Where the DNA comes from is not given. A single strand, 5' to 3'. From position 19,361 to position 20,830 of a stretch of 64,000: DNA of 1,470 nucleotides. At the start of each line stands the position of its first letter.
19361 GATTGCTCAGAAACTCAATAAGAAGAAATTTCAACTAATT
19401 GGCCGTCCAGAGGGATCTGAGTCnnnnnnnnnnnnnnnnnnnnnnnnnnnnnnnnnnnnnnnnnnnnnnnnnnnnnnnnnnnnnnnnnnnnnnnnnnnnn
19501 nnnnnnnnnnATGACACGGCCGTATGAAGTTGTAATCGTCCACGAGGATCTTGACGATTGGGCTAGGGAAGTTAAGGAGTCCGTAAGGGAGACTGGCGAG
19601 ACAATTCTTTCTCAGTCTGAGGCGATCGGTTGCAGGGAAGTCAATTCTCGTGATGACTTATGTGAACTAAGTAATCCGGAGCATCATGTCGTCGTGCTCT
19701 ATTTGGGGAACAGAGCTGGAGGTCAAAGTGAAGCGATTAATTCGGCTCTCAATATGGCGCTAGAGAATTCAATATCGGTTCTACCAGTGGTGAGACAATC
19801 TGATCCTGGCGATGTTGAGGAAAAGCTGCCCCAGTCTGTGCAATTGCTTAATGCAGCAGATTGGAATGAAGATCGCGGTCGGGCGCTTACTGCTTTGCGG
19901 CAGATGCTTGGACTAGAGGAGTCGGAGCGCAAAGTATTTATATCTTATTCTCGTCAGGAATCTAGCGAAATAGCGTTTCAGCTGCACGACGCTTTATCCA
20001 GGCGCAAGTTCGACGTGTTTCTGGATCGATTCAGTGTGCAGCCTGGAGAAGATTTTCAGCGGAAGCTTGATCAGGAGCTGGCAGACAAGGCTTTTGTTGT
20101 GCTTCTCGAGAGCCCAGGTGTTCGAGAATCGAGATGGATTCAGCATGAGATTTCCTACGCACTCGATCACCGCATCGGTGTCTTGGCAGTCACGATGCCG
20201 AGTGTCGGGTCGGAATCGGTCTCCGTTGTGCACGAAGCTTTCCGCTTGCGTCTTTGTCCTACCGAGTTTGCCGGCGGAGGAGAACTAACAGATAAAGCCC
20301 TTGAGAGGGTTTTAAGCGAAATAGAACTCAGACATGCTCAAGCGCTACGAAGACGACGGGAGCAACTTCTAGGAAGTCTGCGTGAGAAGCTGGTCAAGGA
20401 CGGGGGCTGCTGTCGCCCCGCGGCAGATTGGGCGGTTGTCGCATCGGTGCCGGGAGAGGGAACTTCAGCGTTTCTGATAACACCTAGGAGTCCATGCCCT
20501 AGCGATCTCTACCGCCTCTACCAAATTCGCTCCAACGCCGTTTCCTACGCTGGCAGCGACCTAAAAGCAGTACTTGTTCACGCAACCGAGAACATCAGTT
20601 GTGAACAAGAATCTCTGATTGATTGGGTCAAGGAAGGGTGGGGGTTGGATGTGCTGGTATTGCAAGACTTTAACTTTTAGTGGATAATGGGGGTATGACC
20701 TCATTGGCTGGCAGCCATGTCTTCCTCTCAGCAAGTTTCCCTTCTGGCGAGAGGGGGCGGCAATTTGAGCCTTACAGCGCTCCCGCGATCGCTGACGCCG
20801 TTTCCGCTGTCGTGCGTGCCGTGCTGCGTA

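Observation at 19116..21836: Four-gene TIR-like / TIR / SLOG-like / TIR-like operon with no recognisable effector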

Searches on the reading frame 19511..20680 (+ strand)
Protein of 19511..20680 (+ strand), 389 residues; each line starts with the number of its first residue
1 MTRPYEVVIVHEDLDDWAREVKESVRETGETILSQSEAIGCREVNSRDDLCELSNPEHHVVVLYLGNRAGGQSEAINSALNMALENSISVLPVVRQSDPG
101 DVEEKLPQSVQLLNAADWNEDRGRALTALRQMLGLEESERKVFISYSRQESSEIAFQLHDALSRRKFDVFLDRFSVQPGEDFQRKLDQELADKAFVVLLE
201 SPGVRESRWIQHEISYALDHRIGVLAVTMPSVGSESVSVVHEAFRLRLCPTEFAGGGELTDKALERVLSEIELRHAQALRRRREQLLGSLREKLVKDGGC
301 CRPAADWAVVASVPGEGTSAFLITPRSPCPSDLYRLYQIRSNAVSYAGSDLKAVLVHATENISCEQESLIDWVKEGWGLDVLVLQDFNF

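Call 5: search_protein_families(library=pfam, proteins=[window:19511-20680:+], max_evalue=0.1)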
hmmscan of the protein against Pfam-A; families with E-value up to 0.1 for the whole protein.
window:19511-20680:+ (389 aa): 5 families
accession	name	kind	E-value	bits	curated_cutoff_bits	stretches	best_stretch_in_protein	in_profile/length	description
PF13676.11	TIR_2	-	2.5e-21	76.9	28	1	142-229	1-91/122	TIR domain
PF08937.16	ThsB_TIR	-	8.5e-08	33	21.2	1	143-231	1-97/100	Thoeris protein ThsB, TIR-like domain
PF01582.25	TIR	-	5.1e-06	26.8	21.3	1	143-220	5-83/179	TIR domain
PF08357.16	SEFIR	-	0.038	14.7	23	1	140-206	1-72/150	SEFIR domain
PF10137.14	CAP12-PCTIR_TIR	-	0.082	13.4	24.7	0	141-202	1-61/119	CAP12/Pycsar effector protein, TIR domain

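Call 6: search_protein_families(library=padloc, proteins=[window:19511-20680:+], max_evalue=0.1)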
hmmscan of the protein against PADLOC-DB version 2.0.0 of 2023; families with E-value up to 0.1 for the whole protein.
window:19511-20680:+ (389 aa): 20 families
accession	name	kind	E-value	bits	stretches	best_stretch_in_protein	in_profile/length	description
PDLC00434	ThsB1|ThsB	-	1.1e-39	134.7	1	9-289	14-293/396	TIR-like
PDLC02012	SAVED5--SAVED_TIR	-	3e-11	41.1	1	141-219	15-93/404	-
PDLC05062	PDC-S66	-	1e-09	36.3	1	136-214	145-223/282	-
PDLC02421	Aga_TIR-PNTD1-PNTD2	-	1.2e-06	25.9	1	140-219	4-84/430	Class I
PDLC03957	bSEFIR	-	1.5e-05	23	1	135-196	35-97/412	-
PDLC02403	Aga_TIR-PNTD1-PNTD2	-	2.3e-05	21.7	1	140-219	3-83/443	Class I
PDLC00419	ThsB1|ThsB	-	0.00043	18.1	1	131-221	19-112/165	TIR-like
PDLC02962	RT-TIR_XII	-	0.00045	17.2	1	136-222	342-428/478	single gene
PDLC00431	ThsB1|ThsB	-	0.0011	17.4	1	182-232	52-102/162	TIR-like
PDLC02400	Aga_TIR-PNTD1-PNTD2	-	0.0015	14.9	1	141-219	188-267/639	Class I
PDLC00433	ThsB1|ThsB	-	0.0052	14.8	1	183-230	50-97/164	TIR-like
PDLC00428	ThsB1|ThsB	-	0.0064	14.8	1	180-219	58-102/219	TIR-like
PDLC00429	ThsB1|ThsB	-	0.0076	14.3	1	152-229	30-102/167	TIR-like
PDLC04688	PDC-M50B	-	0.01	14.1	1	183-232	54-103/162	-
PDLC02416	Aga_REase-TIR-PNTD1-PNTD2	-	0.012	12.3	1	136-199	151-214/572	Class I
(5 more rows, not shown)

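Call 8: search_protein_families(library=ncbifam, proteins=[window:19511-20680:+], max_evalue=0.01)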
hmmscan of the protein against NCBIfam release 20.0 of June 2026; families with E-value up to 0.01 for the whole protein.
window:19511-20680:+ (389 aa): 2 families
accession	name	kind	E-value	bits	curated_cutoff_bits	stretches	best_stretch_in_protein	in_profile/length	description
NF058526.1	Thoeris_type3_ThcB4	equivalog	9.3e-75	251.8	220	1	5-377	1-362/375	Thoeris type III anti-phage system protein ThcB4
NF042941.1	Retron_TIR_antiphage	equivalog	2.8e-09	36.3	600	1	138-223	338-423/464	TIR domain-containing anti-phage reverse transcriptase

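Call 31: search_solved_structures(query=window:19511-20680:+, max_evalue=1)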
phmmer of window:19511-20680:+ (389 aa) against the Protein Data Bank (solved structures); distinct sequences matched with E-value up to 1: 33.
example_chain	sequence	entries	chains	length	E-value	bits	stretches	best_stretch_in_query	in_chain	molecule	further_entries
7uxr_A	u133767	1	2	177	8.2e-07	31.5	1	138-219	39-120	TIR domain protein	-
4lzp_B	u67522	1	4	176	0.0004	22.7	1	136-223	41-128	Putative uncharacterized protein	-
3h16_A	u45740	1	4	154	0.00062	22.1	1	140-215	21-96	TIR protein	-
9mw1_B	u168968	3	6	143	0.0017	20.6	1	141-215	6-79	NAD(+) hydrolase SARM1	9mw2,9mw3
10ra_A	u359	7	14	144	0.0017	20.6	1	141-215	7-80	Sterile alpha and TIR motif-containing protein 1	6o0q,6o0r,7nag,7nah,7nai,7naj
6o0u_A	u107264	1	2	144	0.0017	20.6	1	141-215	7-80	Sterile alpha and TIR motif-containing protein 1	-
9hq0_A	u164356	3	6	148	0.0018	20.6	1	141-215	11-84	NAD(+) hydrolase SARM1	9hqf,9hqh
9tzw_A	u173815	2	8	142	0.0018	20.6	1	141-215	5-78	NAD(+) hydrolase SARM1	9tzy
10rb_A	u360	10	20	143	0.0018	20.5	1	141-215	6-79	NAD(+) hydrolase SARM1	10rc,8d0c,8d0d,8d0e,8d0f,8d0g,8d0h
4c7m_A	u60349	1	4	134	0.0021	20.3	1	141-223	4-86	Toll/interleukin-1 receptor domain-containing protein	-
4lqc_A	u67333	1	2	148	0.0026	20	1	137-223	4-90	TcpB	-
8g83_A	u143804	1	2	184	0.0055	18.9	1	137-215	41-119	NAD(+) hydrolase AbTIR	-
7uwg_A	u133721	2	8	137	0.0072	18.6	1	138-215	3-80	Molecular chaperone Tir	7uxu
6wpk_A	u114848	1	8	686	0.0085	18.3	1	140-214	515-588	NAD(+) hydrolase SARM1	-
7cm7_A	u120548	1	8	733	0.0086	18.3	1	140-214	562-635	NAD(+) hydrolase SARM1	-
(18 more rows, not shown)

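Call 36: find_homologous_proteins(query=window:19511-20680:+, max_evalue=0.001)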
Query window:19511-20680:+ (389 aa): 148 proteins with E <= 0.001 among 8000 candidates; the best 120 are listed.
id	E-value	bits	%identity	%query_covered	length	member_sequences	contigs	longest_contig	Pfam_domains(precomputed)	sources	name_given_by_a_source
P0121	4.7e-255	863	100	100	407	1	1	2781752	PF01582.26,PF13676.12,PF08937.17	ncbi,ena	-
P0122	7.5e-219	744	87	100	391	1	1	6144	PF01582.26,PF13676.12,PF08937.17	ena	-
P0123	1.2e-173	595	71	100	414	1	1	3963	PF13676.12,PF08937.17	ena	-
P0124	1.5e-168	579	70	100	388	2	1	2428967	PF13676.12,PF08937.17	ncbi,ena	-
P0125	1.6e-166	572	68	100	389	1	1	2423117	PF13676.12,PF08937.17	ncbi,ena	-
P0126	5.2e-159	547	67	100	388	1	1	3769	PF13676.12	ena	-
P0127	8.1e-119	415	53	98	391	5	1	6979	PF13676.12,PF08937.17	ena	-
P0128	1.3e-114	401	49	98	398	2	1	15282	PF13676.12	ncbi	-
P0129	4.1e-114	399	50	99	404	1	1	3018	PF13676.12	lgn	-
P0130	5.9e-114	399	50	98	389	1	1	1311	PF13676.12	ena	-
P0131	5.7e-112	392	48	99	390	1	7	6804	PF13676.12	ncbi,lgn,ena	-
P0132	6.2e-109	382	56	84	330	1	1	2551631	PF13676.12,PF08937.17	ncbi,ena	-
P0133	1.0e-106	375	48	99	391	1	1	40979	PF13676.12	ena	-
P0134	8.3e-106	372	47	99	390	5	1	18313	PF13676.12,PF08937.17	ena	-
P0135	1.5e-104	368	45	99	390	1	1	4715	PF13676.12,PF08937.17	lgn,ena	-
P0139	1.8e-99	351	47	99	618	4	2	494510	PF18180.7,PF13676.12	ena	-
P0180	4.1e-86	307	43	99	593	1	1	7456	PF18180.7,PF13676.12,PF08937.17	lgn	-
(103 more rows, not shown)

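Call 37: find_encoding_contigs(protein=P0121, flank=3000, max_places=2)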
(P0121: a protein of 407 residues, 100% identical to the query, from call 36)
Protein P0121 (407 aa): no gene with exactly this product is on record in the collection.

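Call 48: predict_structure(alignment_id=A2)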
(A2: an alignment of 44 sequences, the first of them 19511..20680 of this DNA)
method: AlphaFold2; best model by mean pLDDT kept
length: 389 residues; sequences in the alignment: 44
mean_pLDDT: 88.2   pTM: 0.80
mean pLDDT of the five models: 88.2, 88.1, 86.1, 86.1, 85.7
residues with pLDDT >= 90: 213; 70-90: 155; 50-70: 21; < 50: 0
segments of 3 or more residues with pLDDT < 50: none
pLDDT, mean of each block of 10 residues (from residue 1): 83 95 91 82 78 71 95 93 90 94 94 90 89 81 91 95 90 63 78 87 88 89 93 82 93 92 95 89 90 92 90 92 90 93 88 91 88 90 84
secondary structure, 60 per line:
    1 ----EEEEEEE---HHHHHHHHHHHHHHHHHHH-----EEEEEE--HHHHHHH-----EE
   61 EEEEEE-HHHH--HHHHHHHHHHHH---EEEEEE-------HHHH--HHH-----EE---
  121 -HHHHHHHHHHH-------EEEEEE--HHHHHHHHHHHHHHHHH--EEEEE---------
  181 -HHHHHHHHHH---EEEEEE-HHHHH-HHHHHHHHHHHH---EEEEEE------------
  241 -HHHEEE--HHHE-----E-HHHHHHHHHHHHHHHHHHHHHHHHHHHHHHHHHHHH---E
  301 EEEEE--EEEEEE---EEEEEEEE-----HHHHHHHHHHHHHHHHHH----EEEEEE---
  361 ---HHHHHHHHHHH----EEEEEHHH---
elements in order: E5-11 H15-33 E39-44 H47-53 E59-66 H68-71 H74-85 E89-94 H102-105 H122-132 E140-145 H148-164 E167-171 H182-191 E195-200 H202-206 H208-219 E223-228 E245-247 H261-296 E300-305 E308-313 E317-324 H330-347 E352-357 H364-374 E379-383

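Call 77: fold_search(model_id=the predicted structure, library=pdb)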
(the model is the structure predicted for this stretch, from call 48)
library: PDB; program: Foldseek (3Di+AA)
matches with E <= 10: 1416; with E <= 0.001: 15
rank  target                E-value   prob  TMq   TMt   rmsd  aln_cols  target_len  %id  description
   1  1mky                  4.3e-06  1.00  0.23  0.23  16.3       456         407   11  Structural Analysis of the Domain Interactions in Der, a Switch Protein Containing Two GTPase Domains (released 2003-01-14)
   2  9bsl_W                3.5e-05  0.99  0.23  0.22  21.0       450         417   10  45SRbgA particle in complex with RbgA and YphC. Class A (released 2024-12-25)
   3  6xrs_B                5.3e-05  0.98  0.22  0.21  20.8       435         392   10  Crystal structure of a GTP-binding protein EngA (Der homolog) from Neisseria gonorrhoeae bound to GDP (released 2020-09-23)
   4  8q3y_A                1.1e-04  0.87  0.22  0.20  21.9       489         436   12  Crystal structure of apo Can2 from Thermoanaerobacter brockii (released 2023-11-22)
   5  8q43_B                3.9e-04  0.85  0.23  0.22  22.0       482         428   11  Crystal structure of cA4-bound Can2 (E341A) in complex with oligo-C DNA (released 2023-11-22)
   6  4dcs                  4.4e-04  0.94  0.23  0.23  19.0       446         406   10  Crystal Structure of B. subtilis EngA in complex with sulfate ion and GDP (released 2012-11-14)
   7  2hjg                  4.6e-04  0.95  0.24  0.23  18.8       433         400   11  The crystal structure of the B. subtilis YphC GTPase in complex with GDP (released 2006-08-08)
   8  8q42_B                4.6e-04  0.77  0.21  0.20  21.7       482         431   12  Crystal structure of cA4-bound Can2 (E341A) in complex with oligo-A DNA (released 2023-11-22)
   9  4dcv                  4.9e-04  0.92  0.23  0.22  19.8       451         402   10  Crystal Structure of B. subtilis EngA in complex with GMPPCP (released 2012-11-14)
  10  7qg0_A                5.2e-04  1.00  0.27  0.17  12.8       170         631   24  Inhibitor-induced hSARM1 duplex (released 2022-12-21)
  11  9ugj_B                6.5e-04  1.00  0.25  0.65   4.6       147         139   22  Structure of SARM1 bound to SIR3-ADPR (released 2026-02-18)
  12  7uxu_A                7.3e-04  1.00  0.22  0.60   2.3        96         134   18  CryoEM structure of the TIR domain from AbTir in complex with 3AD (released 2022-09-07)
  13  8q44_B                7.3e-04  0.72  0.22  0.20  21.9       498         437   11  Crystal structure of cA4-bound Can2 (E364R) in complex with oligo-T DNA (released 2023-11-22)
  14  6cip_A                7.3e-04  0.66  0.19  0.08  22.9       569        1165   10  Pyruvate:ferredoxin oxidoreductase from Moorella thermoacetica with acetyl-TPP bound (released 2018-03-28)
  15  4dct                  8.6e-04  0.85  0.22  0.22  18.8       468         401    8  Crystal Structure of B. subtilis EngA in complex with half-occupacy GDP (released 2012-11-14)
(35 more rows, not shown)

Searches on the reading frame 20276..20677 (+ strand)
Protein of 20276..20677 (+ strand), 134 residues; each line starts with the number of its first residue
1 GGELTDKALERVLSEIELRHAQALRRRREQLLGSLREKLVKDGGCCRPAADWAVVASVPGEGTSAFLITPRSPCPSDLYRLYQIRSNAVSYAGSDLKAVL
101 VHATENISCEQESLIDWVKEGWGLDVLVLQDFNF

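Call 52: search_solved_structures(query=A3, max_evalue=10)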
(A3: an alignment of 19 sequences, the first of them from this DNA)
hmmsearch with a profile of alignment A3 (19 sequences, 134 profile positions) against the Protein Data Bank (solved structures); distinct sequences matched with E-value up to 10: 3.
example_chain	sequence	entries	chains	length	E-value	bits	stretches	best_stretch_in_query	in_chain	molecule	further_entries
3k6c_A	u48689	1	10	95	0.0022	21.1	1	76-124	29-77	Uncharacterized protein NE0167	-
5l8b_A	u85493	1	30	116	0.23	14.6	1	76-130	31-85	Uncharacterized protein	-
5mjs_D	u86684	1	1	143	1.3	12.2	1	107-133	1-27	Microtubule integrity protein mal3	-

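Call 53: search_protein_families(library=pfam, alignment_id=A3, max_evalue=10)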
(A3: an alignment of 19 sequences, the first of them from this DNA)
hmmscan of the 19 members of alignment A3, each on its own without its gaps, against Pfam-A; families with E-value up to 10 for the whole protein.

A. member 1, seq(134 aa): 1 family
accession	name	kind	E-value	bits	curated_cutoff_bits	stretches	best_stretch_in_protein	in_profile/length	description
PF21928.1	XLF_CC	-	0.69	10.3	27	1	18-38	14-34/53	XLF protein coiled-coil region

B. families by the number of members that match (of 19 scanned): 9 families
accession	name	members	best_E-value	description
PF17827.6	PrmC_N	1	0.00038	PrmC N-terminal domain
PF12546.13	Cryptochrome_C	1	0.033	Blue/Ultraviolet sensing protein C terminal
PF07111.17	HCR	1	0.064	Alpha helical coiled-coil rod protein (HCR)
PF11387.14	DUF2795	1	0.1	Protein of unknown function (DUF2795)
PF19275.4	HflX_C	1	0.12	HflX C-terminal domain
PF12019.13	GspH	1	0.17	Type II transport protein GspH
PF20211.3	DUF6571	1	0.2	Family of unknown function (DUF6571)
PF21928.1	XLF_CC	1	0.69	XLF protein coiled-coil region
PF02344.20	Myc-LZ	1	6.6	Myc leucine zipper domain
